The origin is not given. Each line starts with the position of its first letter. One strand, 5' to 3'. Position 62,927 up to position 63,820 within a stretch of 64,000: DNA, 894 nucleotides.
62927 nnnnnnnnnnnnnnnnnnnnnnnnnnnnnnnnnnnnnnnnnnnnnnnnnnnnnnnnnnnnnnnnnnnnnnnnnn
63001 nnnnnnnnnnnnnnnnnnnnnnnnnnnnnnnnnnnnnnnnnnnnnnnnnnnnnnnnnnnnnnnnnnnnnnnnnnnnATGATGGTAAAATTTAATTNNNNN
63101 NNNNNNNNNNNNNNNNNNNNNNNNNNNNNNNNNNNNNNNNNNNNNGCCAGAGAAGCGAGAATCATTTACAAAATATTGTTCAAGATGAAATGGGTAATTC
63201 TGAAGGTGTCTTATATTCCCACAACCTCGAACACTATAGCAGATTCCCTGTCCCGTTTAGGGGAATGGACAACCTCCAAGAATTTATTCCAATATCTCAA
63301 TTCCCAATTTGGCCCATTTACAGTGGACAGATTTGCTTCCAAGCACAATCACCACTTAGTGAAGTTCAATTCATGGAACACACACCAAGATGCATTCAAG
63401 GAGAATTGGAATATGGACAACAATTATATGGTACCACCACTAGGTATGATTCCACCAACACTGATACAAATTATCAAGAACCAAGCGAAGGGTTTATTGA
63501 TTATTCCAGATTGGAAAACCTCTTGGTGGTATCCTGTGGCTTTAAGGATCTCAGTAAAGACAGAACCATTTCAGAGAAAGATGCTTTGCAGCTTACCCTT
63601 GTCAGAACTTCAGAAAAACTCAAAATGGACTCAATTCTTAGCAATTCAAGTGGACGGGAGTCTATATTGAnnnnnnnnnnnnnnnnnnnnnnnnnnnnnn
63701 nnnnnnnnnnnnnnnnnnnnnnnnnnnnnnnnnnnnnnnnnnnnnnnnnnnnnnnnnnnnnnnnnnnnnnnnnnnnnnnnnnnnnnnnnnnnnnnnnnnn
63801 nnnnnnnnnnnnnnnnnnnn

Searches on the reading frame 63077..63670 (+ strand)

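Call 64: search_protein_families(library=pfam, proteins=[window:63077-63670:+], max_evalue=0.001)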
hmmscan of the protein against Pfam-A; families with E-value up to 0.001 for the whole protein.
window:63077-63670:+ (197 aa): 1 family
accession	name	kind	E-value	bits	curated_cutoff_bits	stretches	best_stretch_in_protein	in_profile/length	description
PF05869.16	Dam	-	5.8e-10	39.5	28.1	1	63-151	11-103/169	DNA N-6-adenine-methyltransferase (Dam)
